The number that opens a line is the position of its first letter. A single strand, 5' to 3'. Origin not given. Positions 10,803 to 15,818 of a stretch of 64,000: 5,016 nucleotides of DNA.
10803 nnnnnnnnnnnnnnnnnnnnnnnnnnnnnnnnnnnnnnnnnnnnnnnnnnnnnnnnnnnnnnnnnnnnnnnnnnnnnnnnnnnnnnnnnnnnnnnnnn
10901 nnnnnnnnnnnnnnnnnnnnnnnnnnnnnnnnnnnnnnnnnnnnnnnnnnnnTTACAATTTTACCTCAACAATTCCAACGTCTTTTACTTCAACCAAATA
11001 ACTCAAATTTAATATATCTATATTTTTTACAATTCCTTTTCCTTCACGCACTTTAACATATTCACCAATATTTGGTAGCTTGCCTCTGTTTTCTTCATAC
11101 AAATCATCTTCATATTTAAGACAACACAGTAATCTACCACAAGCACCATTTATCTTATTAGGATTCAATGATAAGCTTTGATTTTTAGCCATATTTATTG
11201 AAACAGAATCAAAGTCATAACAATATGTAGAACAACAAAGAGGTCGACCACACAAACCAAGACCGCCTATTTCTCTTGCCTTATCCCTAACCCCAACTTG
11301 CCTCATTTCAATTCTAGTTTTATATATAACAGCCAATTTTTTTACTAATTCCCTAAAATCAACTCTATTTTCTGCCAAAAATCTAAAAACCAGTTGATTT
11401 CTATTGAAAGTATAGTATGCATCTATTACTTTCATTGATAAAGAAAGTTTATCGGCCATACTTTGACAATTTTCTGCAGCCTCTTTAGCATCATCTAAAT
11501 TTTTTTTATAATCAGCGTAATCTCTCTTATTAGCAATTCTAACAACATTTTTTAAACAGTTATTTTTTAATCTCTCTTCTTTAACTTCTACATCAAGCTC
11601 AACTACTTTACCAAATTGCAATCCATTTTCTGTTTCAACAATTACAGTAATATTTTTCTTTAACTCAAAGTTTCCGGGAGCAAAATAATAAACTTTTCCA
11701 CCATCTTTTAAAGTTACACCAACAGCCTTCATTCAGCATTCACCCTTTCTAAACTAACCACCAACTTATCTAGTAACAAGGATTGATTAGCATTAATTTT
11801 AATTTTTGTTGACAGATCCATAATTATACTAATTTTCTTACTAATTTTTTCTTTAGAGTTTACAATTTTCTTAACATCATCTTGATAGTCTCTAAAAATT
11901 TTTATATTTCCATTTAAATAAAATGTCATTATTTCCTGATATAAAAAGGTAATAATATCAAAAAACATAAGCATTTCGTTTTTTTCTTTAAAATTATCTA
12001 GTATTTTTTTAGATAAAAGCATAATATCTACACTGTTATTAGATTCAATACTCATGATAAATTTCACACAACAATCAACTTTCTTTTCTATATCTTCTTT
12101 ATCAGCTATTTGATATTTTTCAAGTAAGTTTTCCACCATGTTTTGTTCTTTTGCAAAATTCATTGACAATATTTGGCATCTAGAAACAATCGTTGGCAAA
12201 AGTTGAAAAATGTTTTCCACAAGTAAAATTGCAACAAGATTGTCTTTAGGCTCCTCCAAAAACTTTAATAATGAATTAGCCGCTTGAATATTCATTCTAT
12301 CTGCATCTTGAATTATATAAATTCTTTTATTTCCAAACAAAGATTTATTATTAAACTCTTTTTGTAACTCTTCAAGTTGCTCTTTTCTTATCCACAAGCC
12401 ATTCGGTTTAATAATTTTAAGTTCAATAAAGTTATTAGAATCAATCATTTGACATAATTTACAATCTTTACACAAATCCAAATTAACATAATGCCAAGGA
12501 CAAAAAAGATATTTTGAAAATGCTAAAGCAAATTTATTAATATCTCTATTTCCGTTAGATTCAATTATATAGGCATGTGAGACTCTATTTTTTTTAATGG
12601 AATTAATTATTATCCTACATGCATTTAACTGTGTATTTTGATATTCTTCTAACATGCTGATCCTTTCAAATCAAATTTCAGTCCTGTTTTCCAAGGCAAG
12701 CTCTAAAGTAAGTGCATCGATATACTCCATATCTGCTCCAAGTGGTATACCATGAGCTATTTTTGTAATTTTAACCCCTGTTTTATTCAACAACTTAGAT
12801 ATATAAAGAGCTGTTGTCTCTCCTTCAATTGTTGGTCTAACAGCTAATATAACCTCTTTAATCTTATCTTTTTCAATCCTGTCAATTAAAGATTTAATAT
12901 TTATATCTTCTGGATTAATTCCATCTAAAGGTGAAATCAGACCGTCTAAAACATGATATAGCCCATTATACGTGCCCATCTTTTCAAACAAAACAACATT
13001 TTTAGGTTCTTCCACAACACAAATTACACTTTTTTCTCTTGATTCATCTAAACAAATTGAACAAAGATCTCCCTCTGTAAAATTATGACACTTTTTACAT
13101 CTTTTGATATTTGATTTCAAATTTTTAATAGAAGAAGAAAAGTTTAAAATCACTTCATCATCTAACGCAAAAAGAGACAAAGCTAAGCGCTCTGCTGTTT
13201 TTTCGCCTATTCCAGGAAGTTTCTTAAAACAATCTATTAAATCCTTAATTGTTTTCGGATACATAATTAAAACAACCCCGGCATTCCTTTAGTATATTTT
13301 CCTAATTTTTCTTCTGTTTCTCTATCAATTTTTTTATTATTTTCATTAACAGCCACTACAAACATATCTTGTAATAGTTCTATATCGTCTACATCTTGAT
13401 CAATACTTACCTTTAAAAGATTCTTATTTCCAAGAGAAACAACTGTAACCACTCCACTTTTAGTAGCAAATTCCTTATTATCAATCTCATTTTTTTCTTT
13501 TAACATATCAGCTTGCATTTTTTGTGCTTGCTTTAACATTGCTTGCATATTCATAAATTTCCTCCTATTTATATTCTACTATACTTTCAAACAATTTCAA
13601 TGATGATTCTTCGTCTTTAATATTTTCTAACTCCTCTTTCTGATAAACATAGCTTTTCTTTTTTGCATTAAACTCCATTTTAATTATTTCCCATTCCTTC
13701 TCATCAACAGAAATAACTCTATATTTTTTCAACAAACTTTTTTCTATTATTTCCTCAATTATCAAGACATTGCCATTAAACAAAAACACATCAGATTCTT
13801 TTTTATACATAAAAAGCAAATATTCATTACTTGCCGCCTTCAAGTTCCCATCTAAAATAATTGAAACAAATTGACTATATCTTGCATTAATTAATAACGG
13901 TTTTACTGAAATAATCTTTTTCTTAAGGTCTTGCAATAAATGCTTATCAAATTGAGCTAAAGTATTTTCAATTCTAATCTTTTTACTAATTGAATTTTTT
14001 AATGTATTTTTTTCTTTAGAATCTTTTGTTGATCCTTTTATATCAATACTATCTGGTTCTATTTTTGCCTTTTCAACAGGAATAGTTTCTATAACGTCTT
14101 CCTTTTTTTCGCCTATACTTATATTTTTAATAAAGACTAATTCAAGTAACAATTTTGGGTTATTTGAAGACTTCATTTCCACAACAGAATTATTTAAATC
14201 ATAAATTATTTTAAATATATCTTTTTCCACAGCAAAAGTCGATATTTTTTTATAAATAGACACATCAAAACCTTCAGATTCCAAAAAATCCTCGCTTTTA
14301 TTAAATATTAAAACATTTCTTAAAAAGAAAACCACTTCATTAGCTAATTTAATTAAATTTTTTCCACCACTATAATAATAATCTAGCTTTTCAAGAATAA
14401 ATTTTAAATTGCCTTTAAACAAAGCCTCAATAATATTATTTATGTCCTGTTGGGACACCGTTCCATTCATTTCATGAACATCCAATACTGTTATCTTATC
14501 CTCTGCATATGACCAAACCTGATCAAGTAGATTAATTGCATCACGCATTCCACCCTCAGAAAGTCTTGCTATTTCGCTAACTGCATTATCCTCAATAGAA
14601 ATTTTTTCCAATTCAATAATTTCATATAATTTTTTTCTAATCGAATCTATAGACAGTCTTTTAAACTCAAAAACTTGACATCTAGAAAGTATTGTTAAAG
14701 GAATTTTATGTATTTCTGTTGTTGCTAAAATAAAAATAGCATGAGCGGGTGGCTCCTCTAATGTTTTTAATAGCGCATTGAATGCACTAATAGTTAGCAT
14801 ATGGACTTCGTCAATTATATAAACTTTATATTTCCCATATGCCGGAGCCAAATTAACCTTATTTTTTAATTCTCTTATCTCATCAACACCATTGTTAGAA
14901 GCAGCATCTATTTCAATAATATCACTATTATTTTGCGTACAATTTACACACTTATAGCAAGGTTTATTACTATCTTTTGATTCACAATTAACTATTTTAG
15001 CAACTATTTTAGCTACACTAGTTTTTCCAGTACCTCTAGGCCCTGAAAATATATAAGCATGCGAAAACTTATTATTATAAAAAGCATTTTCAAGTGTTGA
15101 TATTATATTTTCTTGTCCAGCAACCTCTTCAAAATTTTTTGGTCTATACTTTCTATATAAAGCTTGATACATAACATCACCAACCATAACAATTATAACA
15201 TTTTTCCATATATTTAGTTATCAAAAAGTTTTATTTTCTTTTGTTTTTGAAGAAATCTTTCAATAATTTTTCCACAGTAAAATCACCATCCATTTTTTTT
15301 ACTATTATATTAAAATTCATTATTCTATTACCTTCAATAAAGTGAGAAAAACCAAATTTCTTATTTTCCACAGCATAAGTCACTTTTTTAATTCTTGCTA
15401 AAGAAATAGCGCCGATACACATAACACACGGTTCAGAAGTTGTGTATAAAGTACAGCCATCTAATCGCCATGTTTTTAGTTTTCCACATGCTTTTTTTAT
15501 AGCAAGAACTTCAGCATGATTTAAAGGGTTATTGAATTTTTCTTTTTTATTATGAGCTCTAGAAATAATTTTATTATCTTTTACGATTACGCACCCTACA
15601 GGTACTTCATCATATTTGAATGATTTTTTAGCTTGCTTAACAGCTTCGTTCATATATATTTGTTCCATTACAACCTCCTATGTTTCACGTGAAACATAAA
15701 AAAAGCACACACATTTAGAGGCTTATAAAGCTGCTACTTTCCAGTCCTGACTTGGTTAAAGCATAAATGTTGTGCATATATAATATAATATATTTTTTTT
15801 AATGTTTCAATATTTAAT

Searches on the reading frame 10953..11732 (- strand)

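Call 84: search_protein_families(library=pfam, proteins=[window:10953-11732:-], max_evalue=0.001)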
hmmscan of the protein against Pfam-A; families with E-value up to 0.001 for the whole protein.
window:10953-11732:- (259 aa): 1 family
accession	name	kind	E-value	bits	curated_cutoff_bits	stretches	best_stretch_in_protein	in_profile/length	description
PF04468.17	PSP1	-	2e-28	99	27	1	61-146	1-86/86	PSP1 C-terminal conserved region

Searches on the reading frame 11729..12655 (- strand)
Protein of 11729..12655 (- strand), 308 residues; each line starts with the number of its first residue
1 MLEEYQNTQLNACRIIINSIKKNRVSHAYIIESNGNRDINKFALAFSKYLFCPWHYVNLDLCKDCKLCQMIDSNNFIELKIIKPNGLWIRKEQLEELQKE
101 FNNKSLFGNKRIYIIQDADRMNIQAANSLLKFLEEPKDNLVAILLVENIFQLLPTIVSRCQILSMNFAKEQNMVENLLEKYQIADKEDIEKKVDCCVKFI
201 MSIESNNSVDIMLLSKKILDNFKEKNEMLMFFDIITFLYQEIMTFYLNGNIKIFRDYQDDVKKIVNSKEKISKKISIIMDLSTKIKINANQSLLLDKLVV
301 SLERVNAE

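Call 84: search_protein_families(library=pfam, proteins=[window:11729-12655:-], max_evalue=0.001)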
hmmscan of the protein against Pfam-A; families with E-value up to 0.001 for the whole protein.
window:11729-12655:- (308 aa): 1 family
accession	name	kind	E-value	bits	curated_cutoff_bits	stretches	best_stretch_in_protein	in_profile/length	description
PF13177.12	DNA_pol3_delta2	-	1.9e-47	161.6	27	1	11-166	4-158/161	DNA polymerase III, delta subunit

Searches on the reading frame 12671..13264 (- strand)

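Call 85: search_protein_families(library=pfam, proteins=[window:12671-13264:-], max_evalue=0.001)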
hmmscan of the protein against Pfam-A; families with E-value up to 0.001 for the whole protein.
window:12671-13264:- (197 aa): 6 families
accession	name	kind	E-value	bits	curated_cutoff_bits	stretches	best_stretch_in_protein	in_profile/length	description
PF13662.12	Toprim_4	-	6.3e-26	90.9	25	1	79-170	1-85/85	Toprim domain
PF21176.3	RecR_HhH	-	6.6e-11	42.3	27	1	6-48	1-43/45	RecR, helix-hairpin-helix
PF21175.2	RecR_C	-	3.4e-09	36.4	22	1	172-195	1-24/24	RecR, C-terminal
PF02132.21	RecR_ZnF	-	5.8e-09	36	22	1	53-73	1-21/21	RecR, Cys4-zinc finger domain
PF01751.28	Toprim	-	1.1e-08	35.6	23.1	1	80-168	1-95/96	Toprim domain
PF24973.1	EGF_LMN_ATRN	-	0.00078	20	27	0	52-73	11-32/44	Laminin/attractin EGF domain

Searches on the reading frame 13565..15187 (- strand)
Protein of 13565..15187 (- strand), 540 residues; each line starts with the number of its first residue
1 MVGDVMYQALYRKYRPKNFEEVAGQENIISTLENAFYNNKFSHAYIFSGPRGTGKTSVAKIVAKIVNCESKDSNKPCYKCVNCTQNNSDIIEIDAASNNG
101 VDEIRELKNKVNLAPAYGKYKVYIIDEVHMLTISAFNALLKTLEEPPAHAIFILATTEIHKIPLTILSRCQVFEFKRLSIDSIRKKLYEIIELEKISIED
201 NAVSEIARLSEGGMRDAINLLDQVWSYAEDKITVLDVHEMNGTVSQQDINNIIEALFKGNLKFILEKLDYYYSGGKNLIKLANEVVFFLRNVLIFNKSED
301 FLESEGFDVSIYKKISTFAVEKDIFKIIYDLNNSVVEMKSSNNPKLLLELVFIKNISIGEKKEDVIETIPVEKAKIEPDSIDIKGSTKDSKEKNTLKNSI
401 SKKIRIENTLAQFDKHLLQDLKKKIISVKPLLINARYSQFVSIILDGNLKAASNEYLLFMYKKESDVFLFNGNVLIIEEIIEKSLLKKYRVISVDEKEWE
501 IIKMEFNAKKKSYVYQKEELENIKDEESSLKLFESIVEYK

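Call 85: search_protein_families(library=pfam, proteins=[window:13565-15187:-], max_evalue=0.001)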
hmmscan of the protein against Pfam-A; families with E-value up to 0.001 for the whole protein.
window:13565-15187:- (540 aa): 14 families
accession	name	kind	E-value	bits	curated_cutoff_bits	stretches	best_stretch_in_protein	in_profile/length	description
PF13177.12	DNA_pol3_delta2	-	1.6e-45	155.5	27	1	24-178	1-160/161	DNA polymerase III, delta subunit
PF00004.35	AAA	-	3.2e-12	47.5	21.2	1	46-175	2-128/131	ATPase family associated with various cellular activities (AAA)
PF22608.2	DNAX_ATPase_lid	-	4.7e-11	42.7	27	1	183-227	2-46/49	DNA polymerase III clamp loader subunit, ATPase lid domain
PF05496.18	RuvB_N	-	2.2e-06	28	27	1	15-111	2-100/159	Holliday junction DNA helicase RuvB P-loop domain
PF12169.13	DNA_pol3_gamma3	-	2.4e-05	24.6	24.4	1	234-357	3-129/143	DNA polymerase III subunits gamma and tau domain III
PF07728.20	AAA_5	-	3.8e-05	24.2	22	1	46-145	3-92/139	AAA domain (dynein-related subfamily)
PF13604.12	AAA_30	-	4.5e-05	23.7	27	1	46-152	22-121/191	AAA domain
PF03215.21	Rad17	-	0.00013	22.4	23.8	1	8-78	7-81/186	Rad17 P-loop domain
PF16193.11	AAA_assoc_2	-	0.00014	22.4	34.3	1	194-248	3-50/81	AAA C-terminal domain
PF13401.12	AAA_22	-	0.00015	22.5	27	0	46-154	9-122/130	AAA domain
PF25361.1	AAA_lid_RFC1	-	0.00017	21.4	34.9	1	181-234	2-54/59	RFC1-like, AAA+ ATPase lid domain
PF13245.12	AAA_19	-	0.0002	22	25.1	1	45-149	14-119/134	AAA domain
PF21960.2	RCF1-5-like_lid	-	0.00036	20.9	27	0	187-221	3-38/43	RCF1/5-like, AAA+ ATPase lid domain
PF13173.12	AAA_14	-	0.00042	20.7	27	0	44-143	4-85/129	AAA domain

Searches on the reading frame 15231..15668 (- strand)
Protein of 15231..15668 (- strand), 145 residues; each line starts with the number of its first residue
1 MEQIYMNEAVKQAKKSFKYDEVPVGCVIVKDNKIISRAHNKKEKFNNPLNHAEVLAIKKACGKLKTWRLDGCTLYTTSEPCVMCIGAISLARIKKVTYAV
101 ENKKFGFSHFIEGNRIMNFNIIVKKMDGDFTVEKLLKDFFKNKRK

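Call 85: search_protein_families(library=pfam, proteins=[window:15231-15668:-], max_evalue=0.001)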
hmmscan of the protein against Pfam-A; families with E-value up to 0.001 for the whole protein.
window:15231-15668:- (145 aa): 3 families
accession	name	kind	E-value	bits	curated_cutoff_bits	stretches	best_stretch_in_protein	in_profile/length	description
PF14437.12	MafB19-deam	-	7.7e-38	130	27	1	3-144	4-142/142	MafB19-like deaminase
PF00383.29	dCMP_cyt_deam_1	-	1.3e-30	105.7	25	1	3-99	5-101/102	Cytidine and deoxycytidylate deaminase zinc-binding region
PF14439.12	Bd3614-deam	-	0.00061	20.2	38.5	1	19-102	6-92/113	Bd3614-like deaminase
